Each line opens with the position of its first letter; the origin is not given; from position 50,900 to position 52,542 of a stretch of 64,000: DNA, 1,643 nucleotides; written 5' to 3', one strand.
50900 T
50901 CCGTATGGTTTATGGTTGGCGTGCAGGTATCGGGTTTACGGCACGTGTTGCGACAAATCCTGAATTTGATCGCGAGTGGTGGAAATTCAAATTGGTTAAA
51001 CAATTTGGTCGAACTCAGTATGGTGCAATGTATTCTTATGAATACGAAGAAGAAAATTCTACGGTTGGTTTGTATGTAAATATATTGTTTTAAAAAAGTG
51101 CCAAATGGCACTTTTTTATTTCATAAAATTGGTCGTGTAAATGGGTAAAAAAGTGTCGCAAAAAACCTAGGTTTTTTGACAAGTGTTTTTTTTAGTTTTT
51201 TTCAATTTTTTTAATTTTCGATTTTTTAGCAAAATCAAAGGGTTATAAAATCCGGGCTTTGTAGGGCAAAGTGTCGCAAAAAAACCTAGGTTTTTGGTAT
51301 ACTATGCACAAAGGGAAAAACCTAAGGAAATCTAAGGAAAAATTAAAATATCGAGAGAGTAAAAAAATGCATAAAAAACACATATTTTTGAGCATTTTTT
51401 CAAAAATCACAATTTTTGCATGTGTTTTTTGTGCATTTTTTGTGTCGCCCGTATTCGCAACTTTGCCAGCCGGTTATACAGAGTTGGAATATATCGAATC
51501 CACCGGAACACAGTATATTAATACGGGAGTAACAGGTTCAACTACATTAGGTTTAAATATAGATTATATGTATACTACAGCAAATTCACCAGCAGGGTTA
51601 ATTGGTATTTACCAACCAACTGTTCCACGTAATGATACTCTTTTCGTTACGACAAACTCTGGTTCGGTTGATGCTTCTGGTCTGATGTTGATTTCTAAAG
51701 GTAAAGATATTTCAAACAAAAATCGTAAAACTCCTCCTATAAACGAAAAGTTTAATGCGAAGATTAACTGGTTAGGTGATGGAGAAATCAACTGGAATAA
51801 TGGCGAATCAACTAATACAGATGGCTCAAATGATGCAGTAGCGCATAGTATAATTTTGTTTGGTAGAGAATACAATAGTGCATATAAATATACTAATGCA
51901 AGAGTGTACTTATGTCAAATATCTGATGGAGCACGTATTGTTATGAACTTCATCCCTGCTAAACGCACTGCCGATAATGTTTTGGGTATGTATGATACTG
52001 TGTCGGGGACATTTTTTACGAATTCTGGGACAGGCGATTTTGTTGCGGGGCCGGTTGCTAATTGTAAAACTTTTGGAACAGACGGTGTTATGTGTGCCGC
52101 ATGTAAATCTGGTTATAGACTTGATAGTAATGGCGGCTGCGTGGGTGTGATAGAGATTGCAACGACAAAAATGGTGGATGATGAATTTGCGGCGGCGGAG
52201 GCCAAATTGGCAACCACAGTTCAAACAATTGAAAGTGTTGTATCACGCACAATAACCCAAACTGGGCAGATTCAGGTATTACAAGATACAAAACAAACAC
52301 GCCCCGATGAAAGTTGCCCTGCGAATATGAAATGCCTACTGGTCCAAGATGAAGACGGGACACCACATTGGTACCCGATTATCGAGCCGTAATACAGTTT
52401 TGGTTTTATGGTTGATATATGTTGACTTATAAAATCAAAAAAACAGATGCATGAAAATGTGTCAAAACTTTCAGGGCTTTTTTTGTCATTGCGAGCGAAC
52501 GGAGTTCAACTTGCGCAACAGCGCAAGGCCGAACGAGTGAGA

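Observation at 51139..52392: Mosaic secreted paralogues: near-identical signal/N-terminal and C-terminal modules around an unrelated ~200-aa centre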

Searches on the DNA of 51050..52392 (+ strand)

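Call 75: search_rna_families(source=L030, start=6450, end=6850, threshold=evalue, max_evalue=0.1)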
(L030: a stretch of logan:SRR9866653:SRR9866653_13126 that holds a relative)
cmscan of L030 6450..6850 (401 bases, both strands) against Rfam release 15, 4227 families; matches with E-value up to 0.1: 0.
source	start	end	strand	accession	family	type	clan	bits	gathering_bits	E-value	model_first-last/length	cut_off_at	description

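Call 76: search_rna_families(source=window, start=51050, end=51450, threshold=evalue, max_evalue=1)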
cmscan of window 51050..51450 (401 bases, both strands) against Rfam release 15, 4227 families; matches with E-value up to 1: 13.
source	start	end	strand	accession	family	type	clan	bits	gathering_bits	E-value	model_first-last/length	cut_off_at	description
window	51352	51449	-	RF03709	MIR1878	Gene; miRNA;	-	28.4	70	0.002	1-100/100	no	MIR1878 microRNA precursor family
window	51053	51124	+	RF02064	STnc370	Gene; sRNA;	-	27.5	54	0.11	1-71/71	no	Enterobacterial sRNA STnc370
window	51162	51294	-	RF04205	MIR2606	Gene; miRNA;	-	22.5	139.7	0.52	1-165/165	no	MIR2606 microRNA precursor family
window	51162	51294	+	RF04205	MIR2606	Gene; miRNA;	-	22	139.7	0.68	1-165/165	no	MIR2606 microRNA precursor family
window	51289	51449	-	RF01577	RNase_P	Gene; ribozyme;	CL00002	21.5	100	0.24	30-190/626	no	Plasmodium RNase_P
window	51364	51439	-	RF00073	MIR156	Gene; miRNA;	-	20.6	62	0.1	1-88/88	no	mir-156 microRNA precursor family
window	51205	51251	-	RF00717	mir-315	Gene; miRNA;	-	20.1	63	0.58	1-83/83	no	mir-315 microRNA precursor family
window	51073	51126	-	RF04197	mir-9457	Gene; miRNA;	-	19.9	90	0.23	1-68/68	no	mir-9457 microRNA precursor family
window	51367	51438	+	RF04154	mir-1277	Gene; miRNA;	-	19.2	81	0.62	1-78/78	no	mir-1277 microRNA precursor family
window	51091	51182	-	RF02397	sau-5971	Gene; sRNA;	-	18.5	90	0.71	1-96/96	no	Staphylococcus sRNA sau-5971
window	51195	51262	-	RF01705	Flavo-1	Gene; sRNA;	-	17.7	42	0.41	1-76/76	no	Flavo-1 RNA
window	51365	51440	+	RF02616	SSRC8_2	Gene; sRNA;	-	11.8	72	0.52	1-281/281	no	Streptococcus sRNA 8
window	51366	51438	-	RF01494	rliD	Gene; antisense;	-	11.5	50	0.74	269-327/327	no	Listeria sRNA rliD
